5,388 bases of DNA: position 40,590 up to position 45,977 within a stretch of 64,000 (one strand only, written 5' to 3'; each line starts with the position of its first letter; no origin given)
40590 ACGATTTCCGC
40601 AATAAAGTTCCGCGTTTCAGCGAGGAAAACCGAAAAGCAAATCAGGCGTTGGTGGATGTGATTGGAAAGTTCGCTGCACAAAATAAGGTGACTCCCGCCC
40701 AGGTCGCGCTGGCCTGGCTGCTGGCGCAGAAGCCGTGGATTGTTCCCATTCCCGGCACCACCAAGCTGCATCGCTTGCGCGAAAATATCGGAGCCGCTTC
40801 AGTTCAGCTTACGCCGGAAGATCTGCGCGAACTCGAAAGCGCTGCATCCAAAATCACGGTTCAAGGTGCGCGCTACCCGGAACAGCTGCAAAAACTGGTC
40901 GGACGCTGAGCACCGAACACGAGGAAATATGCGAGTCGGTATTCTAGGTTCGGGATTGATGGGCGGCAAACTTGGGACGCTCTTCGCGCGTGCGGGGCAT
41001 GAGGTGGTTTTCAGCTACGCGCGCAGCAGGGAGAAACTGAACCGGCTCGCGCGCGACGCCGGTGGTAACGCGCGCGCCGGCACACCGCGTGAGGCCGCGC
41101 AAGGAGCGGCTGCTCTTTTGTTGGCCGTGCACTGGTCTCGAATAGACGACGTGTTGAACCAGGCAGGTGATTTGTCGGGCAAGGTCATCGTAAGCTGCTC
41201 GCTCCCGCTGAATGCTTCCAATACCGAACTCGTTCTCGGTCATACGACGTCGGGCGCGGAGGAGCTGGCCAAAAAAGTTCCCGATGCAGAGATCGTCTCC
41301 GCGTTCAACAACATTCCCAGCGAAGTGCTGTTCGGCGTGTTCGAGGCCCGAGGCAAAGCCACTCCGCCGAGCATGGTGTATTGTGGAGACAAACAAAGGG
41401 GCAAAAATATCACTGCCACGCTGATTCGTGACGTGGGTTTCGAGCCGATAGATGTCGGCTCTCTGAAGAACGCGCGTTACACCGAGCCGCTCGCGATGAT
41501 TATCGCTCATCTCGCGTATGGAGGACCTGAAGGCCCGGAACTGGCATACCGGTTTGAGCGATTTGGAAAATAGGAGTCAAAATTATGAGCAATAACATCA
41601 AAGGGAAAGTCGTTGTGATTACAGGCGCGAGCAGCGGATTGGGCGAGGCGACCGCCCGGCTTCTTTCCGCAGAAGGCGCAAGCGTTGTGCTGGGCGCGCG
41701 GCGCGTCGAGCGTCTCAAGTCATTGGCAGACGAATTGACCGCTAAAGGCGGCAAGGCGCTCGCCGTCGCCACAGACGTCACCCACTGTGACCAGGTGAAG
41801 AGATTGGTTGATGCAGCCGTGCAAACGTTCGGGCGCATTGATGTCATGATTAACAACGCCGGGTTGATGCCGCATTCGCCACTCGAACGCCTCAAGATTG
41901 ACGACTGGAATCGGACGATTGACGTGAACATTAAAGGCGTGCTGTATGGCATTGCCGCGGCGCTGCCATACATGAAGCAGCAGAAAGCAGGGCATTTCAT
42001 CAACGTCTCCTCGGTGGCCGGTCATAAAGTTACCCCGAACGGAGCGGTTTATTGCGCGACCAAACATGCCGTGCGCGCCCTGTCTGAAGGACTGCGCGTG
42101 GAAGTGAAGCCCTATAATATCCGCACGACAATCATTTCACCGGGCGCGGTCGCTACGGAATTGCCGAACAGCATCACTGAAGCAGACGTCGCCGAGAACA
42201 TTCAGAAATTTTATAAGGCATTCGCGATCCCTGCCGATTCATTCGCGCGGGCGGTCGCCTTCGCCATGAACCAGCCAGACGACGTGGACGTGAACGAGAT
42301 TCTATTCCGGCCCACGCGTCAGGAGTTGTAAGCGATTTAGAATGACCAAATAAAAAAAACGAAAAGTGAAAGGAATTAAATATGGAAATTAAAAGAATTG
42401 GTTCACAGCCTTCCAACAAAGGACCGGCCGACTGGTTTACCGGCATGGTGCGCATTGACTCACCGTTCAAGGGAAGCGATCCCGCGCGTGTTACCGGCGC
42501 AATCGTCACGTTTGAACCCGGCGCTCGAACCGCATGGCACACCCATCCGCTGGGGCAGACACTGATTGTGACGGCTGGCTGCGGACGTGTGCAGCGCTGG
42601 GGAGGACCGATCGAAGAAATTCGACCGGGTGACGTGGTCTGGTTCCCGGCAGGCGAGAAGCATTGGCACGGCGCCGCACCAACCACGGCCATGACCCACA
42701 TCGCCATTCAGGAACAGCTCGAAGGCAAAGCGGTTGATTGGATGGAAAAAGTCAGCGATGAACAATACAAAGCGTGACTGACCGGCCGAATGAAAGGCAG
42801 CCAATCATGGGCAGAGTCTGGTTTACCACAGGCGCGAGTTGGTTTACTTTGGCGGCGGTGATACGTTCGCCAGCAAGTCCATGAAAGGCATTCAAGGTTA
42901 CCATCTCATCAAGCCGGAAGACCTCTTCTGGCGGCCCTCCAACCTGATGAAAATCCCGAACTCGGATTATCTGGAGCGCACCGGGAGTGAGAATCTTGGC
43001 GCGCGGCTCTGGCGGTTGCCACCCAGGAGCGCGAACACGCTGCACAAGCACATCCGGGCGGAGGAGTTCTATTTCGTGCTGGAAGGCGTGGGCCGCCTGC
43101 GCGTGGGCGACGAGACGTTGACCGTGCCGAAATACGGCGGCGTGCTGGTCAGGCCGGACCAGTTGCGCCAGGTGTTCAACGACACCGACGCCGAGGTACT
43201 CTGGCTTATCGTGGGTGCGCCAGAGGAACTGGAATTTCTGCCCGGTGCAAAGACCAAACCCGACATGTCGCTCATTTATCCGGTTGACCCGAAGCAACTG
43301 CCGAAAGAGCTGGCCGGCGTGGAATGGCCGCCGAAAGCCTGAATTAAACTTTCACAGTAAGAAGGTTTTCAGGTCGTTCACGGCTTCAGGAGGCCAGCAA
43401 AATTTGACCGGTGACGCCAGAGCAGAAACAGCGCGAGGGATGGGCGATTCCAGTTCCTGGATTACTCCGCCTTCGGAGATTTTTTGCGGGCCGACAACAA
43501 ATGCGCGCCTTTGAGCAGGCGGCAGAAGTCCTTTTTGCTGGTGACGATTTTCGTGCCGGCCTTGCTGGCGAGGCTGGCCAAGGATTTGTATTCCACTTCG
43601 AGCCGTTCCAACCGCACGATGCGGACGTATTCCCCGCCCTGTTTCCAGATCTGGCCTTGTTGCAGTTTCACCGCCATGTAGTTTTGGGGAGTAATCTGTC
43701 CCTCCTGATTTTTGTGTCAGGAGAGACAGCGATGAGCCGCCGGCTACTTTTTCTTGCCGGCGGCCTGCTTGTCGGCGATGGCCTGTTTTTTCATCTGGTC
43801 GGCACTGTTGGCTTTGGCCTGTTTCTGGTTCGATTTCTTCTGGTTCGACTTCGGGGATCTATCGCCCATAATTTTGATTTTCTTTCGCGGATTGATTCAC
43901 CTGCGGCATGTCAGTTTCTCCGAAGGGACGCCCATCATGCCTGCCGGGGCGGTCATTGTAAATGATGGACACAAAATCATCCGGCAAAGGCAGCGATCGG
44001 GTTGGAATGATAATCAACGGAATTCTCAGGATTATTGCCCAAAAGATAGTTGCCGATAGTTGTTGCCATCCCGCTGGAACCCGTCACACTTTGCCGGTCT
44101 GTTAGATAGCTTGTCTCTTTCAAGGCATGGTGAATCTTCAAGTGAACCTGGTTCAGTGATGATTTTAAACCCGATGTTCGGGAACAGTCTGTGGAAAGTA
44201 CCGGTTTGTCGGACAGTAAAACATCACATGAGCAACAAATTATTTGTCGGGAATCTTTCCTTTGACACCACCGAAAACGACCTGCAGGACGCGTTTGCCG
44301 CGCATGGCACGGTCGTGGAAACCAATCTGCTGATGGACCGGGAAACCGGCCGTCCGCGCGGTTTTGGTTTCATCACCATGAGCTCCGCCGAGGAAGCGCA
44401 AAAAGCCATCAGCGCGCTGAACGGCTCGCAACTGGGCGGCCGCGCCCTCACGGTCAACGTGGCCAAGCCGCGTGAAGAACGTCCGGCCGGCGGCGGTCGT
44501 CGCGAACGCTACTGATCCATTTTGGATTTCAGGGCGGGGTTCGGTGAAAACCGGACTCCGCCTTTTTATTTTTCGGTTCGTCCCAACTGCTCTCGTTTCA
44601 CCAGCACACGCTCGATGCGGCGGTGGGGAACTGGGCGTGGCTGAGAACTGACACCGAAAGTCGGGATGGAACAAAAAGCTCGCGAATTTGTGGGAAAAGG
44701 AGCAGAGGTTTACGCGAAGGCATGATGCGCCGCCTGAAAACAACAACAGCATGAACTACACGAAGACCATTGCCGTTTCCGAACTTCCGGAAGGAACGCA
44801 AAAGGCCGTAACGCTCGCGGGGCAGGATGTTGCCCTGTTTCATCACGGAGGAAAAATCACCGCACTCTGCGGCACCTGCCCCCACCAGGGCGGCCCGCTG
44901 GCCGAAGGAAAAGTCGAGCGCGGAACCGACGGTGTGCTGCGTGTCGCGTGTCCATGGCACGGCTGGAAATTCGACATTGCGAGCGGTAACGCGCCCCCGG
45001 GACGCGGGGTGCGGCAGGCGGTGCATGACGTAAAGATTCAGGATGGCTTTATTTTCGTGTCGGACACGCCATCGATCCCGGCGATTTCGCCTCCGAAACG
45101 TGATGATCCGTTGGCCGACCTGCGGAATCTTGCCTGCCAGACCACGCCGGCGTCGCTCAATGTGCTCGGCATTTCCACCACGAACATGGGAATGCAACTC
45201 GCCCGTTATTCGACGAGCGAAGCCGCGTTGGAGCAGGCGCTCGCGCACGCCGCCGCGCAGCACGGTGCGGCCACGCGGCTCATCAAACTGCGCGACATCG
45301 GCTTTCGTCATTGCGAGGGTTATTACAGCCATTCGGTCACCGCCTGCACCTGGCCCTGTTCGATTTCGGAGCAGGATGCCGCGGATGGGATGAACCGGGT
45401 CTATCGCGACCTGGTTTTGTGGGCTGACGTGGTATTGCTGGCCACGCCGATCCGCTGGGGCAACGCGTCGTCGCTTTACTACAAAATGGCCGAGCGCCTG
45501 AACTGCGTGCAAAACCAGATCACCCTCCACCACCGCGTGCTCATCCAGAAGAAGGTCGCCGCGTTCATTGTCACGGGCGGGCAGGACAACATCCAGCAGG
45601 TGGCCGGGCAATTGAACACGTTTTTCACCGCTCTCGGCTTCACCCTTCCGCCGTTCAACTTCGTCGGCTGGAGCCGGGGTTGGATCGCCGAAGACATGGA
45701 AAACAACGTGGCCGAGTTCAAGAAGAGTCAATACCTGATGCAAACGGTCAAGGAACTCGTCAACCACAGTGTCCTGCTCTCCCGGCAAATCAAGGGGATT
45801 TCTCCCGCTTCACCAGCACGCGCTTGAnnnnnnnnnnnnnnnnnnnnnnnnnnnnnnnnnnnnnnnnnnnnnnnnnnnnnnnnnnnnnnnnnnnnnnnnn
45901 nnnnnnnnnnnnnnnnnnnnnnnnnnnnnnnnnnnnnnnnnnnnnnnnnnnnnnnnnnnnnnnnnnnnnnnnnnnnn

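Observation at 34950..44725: thiC 3' end is present three times, bracketing a TA cassette and a ~9-kb accessory island: serial integration at the thiC terminus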

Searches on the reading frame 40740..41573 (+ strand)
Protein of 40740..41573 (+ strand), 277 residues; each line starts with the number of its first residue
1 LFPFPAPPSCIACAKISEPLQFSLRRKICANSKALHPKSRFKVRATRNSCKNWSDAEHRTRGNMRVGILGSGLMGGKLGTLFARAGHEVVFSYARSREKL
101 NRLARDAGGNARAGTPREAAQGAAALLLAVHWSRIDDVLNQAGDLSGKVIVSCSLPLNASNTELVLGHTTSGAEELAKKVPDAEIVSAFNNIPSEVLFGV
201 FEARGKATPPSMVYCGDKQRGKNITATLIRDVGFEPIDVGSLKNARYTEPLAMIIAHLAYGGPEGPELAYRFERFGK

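Call 11: search_protein_families(library=pfam, proteins=[window:40740-41573:+], max_evalue=0.01)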
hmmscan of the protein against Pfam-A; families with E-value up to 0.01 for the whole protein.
window:40740-41573:+ (277 aa): 5 families
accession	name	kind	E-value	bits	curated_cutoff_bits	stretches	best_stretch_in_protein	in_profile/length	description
PF03807.23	F420_oxidored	-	1.3e-17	64.6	21.6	1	65-154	1-92/94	NADP oxidoreductase coenzyme F420-dependent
PF10727.15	Rossmann-like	-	3.6e-07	30.4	23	1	62-141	13-91/131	Rossmann-like domain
PF03446.21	NAD_binding_2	-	4.7e-06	27.1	21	1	65-154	1-93/161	NAD binding domain of 6-phosphogluconate dehydrogenase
PF02737.24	3HCDH_N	-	0.0004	20.8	22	1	66-108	2-43/180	3-hydroxyacyl-CoA dehydrogenase, NAD binding domain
PF02558.23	ApbA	-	0.0068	16.5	22.2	0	66-105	1-38/150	Ketopantoate reductase PanE/ApbA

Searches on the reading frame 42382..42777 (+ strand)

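Call 11: search_protein_families(library=pfam, proteins=[window:42382-42777:+], max_evalue=0.01)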
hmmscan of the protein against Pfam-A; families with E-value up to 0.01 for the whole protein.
window:42382-42777:+ (131 aa): 6 families
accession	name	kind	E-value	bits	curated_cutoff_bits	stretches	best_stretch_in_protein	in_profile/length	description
PF07883.17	Cupin_2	-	5.6e-12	45.6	27.2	1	41-102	2-62/70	Cupin domain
PF02311.25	AraC_binding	-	9.7e-06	25.8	21.1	1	46-100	12-65/135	AraC-like ligand binding domain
PF00190.28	Cupin_1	-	1.4e-05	25.2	22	1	36-116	32-120/151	Cupin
PF12973.13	Cupin_7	-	0.003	17.8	27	1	39-104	35-95/105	ChrR Cupin-like domain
PF12852.13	Cupin_6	-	0.0049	17.1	26.7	1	48-110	22-88/183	Cupin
PF05899.18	Cupin_3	-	0.0094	16.1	23.5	0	62-93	30-61/74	EutQ-like cupin domain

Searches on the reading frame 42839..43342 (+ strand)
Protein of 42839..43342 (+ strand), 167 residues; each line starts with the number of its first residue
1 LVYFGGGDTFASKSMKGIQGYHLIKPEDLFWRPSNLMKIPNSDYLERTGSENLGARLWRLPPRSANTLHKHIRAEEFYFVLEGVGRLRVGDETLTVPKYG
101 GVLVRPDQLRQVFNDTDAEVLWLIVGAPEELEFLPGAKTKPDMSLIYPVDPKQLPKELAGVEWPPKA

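Call 11: search_protein_families(library=pfam, proteins=[window:42839-43342:+], max_evalue=0.01)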
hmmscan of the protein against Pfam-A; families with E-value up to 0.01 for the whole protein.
window:42839-43342:+ (167 aa): 2 families
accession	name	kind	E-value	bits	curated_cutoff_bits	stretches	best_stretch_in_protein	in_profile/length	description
PF07883.17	Cupin_2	-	2.5e-09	37.1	27.2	1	57-125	2-69/70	Cupin domain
PF00190.28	Cupin_1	-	0.0019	18.2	22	0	55-88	35-68/151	Cupin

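Call 72: search_protein_families(library=ncbifam, proteins=[window:42881-43342:+], max_evalue=0.001)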
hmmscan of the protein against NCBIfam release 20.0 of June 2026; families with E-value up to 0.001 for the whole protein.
window:42881-43342:+ (153 aa): 0 families

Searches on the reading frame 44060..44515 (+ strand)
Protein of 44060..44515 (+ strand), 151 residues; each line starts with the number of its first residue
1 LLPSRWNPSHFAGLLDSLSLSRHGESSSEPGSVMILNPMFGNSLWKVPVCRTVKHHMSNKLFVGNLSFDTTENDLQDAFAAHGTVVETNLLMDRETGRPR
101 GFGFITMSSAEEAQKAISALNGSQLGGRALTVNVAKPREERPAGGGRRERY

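Call 11: search_protein_families(library=pfam, proteins=[window:44060-44515:+], max_evalue=0.01)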
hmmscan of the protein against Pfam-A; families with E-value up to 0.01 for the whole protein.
window:44060-44515:+ (151 aa): 3 families
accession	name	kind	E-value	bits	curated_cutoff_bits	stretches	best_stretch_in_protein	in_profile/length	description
PF00076.28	RRM_1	-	7.8e-22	77.4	20.7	1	61-130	1-69/70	RNA recognition motif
PF13893.12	RRM_5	-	0.002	18.2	27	1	59-137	27-101/125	RNA recognition motif. (a.k.a. RRM, RBD, or RNP domain)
PF16367.11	RRM_7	-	0.0035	17.7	27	1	58-86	1-29/94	RNA recognition motif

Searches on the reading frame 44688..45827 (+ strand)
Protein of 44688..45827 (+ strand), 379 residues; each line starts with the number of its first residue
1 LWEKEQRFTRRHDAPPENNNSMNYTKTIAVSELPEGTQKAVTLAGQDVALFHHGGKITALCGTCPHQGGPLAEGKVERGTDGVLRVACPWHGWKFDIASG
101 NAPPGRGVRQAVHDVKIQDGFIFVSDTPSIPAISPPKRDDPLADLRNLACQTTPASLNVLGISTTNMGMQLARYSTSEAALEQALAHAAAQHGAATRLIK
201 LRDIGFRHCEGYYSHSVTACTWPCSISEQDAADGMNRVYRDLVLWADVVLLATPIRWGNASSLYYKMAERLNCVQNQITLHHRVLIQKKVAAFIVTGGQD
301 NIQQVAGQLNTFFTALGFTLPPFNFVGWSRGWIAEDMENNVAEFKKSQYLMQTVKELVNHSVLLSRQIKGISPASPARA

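Call 11: search_protein_families(library=pfam, proteins=[window:44688-45827:+], max_evalue=0.01)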
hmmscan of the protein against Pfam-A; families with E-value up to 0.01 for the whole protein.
window:44688-45827:+ (379 aa): 5 families
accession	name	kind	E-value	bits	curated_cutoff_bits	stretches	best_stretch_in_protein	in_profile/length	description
PF00355.32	Rieske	-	3.2e-17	62.7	20.3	1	27-102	5-75/88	Rieske [2Fe-2S] domain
PF13806.12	Rieske_2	-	4e-11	43.2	27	1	23-124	1-103/104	Rieske-like [2Fe-2S] domain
PF03358.20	FMN_red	-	6.1e-11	42.6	24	1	175-328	14-147/152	NADPH-dependent FMN reductase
PF22543.2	Rieske_4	-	5.6e-07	30.3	28.4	1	42-101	18-76/119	Soluble Rieske-type ferredoxin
PF02525.22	Flavodoxin_2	-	5e-06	26.8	27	1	178-329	16-179/198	Flavodoxin-like fold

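Call 12: find_encoding_contigs(protein=window:44751-45827:+, flank=10000, max_places=6)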
Protein window:44751-45827:+ (358 aa): 12 contigs read that carry it; 6 places shown.
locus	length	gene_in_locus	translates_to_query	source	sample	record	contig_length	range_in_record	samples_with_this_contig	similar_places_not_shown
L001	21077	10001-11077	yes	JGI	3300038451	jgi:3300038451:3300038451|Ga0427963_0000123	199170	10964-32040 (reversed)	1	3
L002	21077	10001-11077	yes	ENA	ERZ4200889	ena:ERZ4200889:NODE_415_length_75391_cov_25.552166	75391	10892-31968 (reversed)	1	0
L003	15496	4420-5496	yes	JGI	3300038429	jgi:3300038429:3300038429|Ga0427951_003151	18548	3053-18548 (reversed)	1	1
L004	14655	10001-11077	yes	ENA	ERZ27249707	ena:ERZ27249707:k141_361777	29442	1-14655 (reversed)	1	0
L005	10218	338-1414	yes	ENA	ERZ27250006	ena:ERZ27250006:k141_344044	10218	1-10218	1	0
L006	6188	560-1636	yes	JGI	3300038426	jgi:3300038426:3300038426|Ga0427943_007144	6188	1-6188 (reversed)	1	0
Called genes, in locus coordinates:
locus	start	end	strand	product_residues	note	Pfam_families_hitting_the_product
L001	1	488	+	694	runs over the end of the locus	PF13667:ThiC-associated, PF01964:ThiC_Rad_SAM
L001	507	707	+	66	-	PF02604:PhdYeFM_antitox (weak)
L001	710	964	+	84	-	PF05016:ParE_toxin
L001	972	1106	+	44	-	-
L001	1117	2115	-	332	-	PF04607:RelA_SpoT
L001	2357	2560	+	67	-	-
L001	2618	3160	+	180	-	PF00376:MerR, PF13411:MerR_1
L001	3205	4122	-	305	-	PF01738:DLH (weak), PF20434:BD-FAE, PF07859:Abhydrolase_3, PF00326:Peptidase_S9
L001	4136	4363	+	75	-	PF12833:HTH_18, PF00165:HTH_AraC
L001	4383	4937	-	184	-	PF08534:Redoxin, PF00578:AhpC-TSA, PF00085:Thioredoxin, PF13905:Thioredoxin_8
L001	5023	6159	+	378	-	PF00248:Aldo_ket_red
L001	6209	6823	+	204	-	PF03807:F420_oxidored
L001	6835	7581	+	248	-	PF00106:adh_short, PF08659:KR, PF23441:SDR, PF13561:adh_short_C2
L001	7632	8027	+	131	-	PF00190:Cupin_1 (weak), PF02311:AraC_binding (weak), PF07883:Cupin_2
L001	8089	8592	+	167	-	PF07883:Cupin_2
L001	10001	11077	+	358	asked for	PF00355:Rieske, PF13806:Rieske_2, PF22543:Rieske_4, PF03358:FMN_red, PF02525:Flavodoxin_2 (weak)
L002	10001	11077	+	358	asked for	PF00355:Rieske, PF13806:Rieske_2, PF22543:Rieske_4, PF03358:FMN_red, PF02525:Flavodoxin_2 (weak)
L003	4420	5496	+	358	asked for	PF00355:Rieske, PF13806:Rieske_2, PF22543:Rieske_4, PF03358:FMN_red, PF02525:Flavodoxin_2 (weak)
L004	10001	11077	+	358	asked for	PF00355:Rieske, PF13806:Rieske_2, PF22543:Rieske_4, PF03358:FMN_red, PF02525:Flavodoxin_2 (weak)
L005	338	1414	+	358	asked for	PF00355:Rieske, PF13806:Rieske_2, PF22543:Rieske_4, PF03358:FMN_red, PF02525:Flavodoxin_2 (weak)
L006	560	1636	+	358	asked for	PF00355:Rieske, PF13806:Rieske_2, PF22543:Rieske_4, PF03358:FMN_red, PF02525:Flavodoxin_2 (weak)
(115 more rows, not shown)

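Call 53: find_homologous_proteins(query=window:44751-45827:+, max_evalue=1e-40)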
Query window:44751-45827:+ (358 aa): 6062 proteins with E <= 1e-40 among 8000 candidates; the best 120 are listed.
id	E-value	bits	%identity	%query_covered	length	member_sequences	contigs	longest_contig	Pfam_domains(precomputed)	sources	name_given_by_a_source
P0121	3.5e-222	755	92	100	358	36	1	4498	PF02525.23,PF03358.21,PF00355.33,PF13806.13,PF22543.3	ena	-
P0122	3.0e-221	752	91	100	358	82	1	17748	PF02525.23,PF03358.21,PF00355.33,PF13806.13,PF22543.3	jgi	jgi:nitrite reductase/ring-hydroxylating ferredoxin subunit/multimeric flavodoxin WrbA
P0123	4.0e-218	742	92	99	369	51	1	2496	PF02525.23,PF03358.21,PF00355.33,PF13806.13,PF22543.3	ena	-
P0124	5.1e-212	721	88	98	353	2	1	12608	PF02525.23,PF03358.21,PF00355.33,PF13806.13,PF22543.3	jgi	jgi:nitrite reductase/ring-hydroxylating ferredoxin subunit/multimeric flavodoxin WrbA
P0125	8.1e-212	721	88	99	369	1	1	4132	PF02525.23,PF03358.21,PF00355.33,PF13806.13,PF22543.3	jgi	-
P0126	1.4e-197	674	83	98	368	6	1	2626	PF03358.21,PF00355.33,PF13806.13,PF22543.3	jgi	jgi:nitrite reductase/ring-hydroxylating ferredoxin subunit/multimeric flavodoxin WrbA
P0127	1.8e-188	644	79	98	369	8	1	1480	PF03358.21,PF00355.33,PF13806.13,PF22543.3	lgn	-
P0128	9.0e-152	523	65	98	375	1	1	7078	PF03358.21,PF00355.33,PF13806.13,PF22543.3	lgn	-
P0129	8.0e-145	500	63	98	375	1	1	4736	PF03358.21,PF00355.33,PF13806.13,PF22543.3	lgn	-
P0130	7.6e-144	497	62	97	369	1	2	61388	PF03358.21,PF00355.33,PF13806.13,PF22543.3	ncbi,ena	-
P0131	1.2e-143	497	62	99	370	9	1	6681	PF03358.21,PF00355.33,PF13806.13,PF22543.3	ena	-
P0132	4.9e-143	495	61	98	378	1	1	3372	PF02525.23,PF03358.21,PF00355.33,PF13806.13,PF22543.3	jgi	jgi:multimeric flavodoxin WrbA/nitrite reductase/ring-hydroxylating ferredoxin subunit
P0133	2.0e-142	493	61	97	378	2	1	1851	PF03358.21,PF00355.33,PF13806.13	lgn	-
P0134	2.6e-142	492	61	98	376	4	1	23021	PF03358.21,PF00355.33,PF13806.13,PF22543.3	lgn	-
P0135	5.8e-142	491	62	97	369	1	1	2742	PF03358.21,PF00355.33,PF13806.13,PF22543.3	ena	-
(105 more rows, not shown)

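Call 54: find_encoding_contigs(protein=P0122, flank=6000, max_places=2)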
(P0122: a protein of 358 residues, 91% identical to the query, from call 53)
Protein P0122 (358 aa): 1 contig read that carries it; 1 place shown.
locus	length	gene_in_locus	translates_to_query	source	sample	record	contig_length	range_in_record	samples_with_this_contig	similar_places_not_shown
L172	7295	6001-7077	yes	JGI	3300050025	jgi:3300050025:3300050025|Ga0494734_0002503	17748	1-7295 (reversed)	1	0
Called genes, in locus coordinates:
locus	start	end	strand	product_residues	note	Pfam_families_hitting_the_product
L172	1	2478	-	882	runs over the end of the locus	PF00690:Cation_ATPase_N, PF00122:E1-E2_ATPase, PF00702:Hydrolase, PF13246:Cation_ATPase, PF00689:Cation_ATPase_C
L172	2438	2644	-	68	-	-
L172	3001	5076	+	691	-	PF13667:ThiC-associated, PF01964:ThiC_Rad_SAM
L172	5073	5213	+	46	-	-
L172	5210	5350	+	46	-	-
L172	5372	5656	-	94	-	-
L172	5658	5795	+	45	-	-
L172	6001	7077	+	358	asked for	PF00355:Rieske, PF13806:Rieske_2, PF22543:Rieske_4, PF03358:FMN_red, PF02525:Flavodoxin_2 (weak)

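Call 55: find_encoding_contigs(protein=P0124, flank=6000, max_places=2)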
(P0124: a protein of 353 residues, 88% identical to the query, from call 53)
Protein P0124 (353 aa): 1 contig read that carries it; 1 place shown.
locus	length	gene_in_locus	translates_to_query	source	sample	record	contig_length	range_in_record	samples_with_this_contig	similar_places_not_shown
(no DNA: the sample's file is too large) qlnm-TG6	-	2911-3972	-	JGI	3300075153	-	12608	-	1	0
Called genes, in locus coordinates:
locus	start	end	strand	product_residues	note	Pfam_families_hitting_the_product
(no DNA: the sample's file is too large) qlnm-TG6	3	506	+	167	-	?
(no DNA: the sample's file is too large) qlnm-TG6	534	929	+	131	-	PF02311:AraC_binding (weak), PF07883:Cupin_2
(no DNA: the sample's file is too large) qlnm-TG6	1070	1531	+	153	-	PF07883:Cupin_2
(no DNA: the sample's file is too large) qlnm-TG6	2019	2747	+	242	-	PF20300:prok_STING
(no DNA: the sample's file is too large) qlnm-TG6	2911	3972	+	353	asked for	PF00355:Rieske, PF13806:Rieske_2, PF22543:Rieske_4, PF02525:Flavodoxin_2 (weak), PF03358:FMN_red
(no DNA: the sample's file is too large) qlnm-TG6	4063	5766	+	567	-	PF01229:Glyco_hydro_39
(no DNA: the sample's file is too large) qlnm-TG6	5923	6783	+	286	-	PF13509:S1_2, PF17783:WHD_CvfB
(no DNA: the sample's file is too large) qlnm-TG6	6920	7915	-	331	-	PF01148:CTP_transf_1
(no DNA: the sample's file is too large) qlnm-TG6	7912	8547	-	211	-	PF01553:Acyltransferase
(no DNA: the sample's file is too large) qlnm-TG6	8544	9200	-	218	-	-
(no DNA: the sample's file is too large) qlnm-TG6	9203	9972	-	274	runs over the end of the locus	PF04909:Amidohydro_2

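Call 56: find_encoding_contigs(protein=P0125, flank=6000, max_places=2)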
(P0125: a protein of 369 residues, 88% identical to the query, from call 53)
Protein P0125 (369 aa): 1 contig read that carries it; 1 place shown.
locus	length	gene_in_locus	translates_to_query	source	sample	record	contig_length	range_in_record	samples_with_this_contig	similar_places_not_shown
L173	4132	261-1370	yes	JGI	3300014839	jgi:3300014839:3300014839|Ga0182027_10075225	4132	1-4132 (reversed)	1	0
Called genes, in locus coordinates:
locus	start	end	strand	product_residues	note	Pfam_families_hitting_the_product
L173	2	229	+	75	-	?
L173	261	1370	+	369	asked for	PF00355:Rieske, PF13806:Rieske_2, PF22543:Rieske_4 (weak), PF03358:FMN_red, PF02525:Flavodoxin_2 (weak)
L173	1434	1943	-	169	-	PF00903:Glyoxalase, PF18029:Glyoxalase_6 (weak)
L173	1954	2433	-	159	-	PF07681:DoxX, PF04173:DoxD (faint)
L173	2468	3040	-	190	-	PF03358:FMN_red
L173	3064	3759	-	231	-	PF02678:Pirin, PF07883:Cupin_2 (faint), PF17954:Pirin_C_2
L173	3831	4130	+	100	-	?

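Call 72: search_protein_families(library=ncbifam, proteins=[window:44751-45827:+], max_evalue=0.001)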
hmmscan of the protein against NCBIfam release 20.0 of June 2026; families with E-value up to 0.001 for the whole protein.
window:44751-45827:+ (358 aa): 5 families
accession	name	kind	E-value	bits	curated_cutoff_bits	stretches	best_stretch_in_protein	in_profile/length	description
TIGR02378.1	nirD_assim_sml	equivalog_domain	1.1e-13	51.2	74.65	1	5-103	4-103/105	nitrite reductase small subunit NirD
NF007422.0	PRK09965.1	equivalog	5.3e-11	42.5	113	1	5-104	5-99/106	bifunctional 3-phenylpropionate/cinnamic acid dioxygenase ferredoxin subunit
NF041683.1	ant_diox_AndAb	equivalog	3.8e-09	36.7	150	1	5-99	4-94/100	anthranilate 1,2-dioxygenase ferredoxin subunit AndAb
NF042948.2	3PPDioc_HcaC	equivalog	1.1e-07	32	150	1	5-103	5-100/105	3-phenylpropionate/cinnamic acid dioxygenase ferredoxin subunit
NF052579.1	BetMthstMoxSdmAMthl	equivalog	2.8e-06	26.6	600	1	10-76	25-87/351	4beta-methylsterol monooxygenase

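Call 77: search_protein_families(library=pfam, proteins=[L172:5372-5656:-, L172:5073-5213:+], max_evalue=0.01)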
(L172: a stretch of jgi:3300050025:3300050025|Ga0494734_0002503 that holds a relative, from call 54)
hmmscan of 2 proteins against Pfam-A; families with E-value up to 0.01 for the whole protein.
L172:5372-5656:- (94 aa): 0 families

L172:5073-5213:+ (46 aa): 0 families
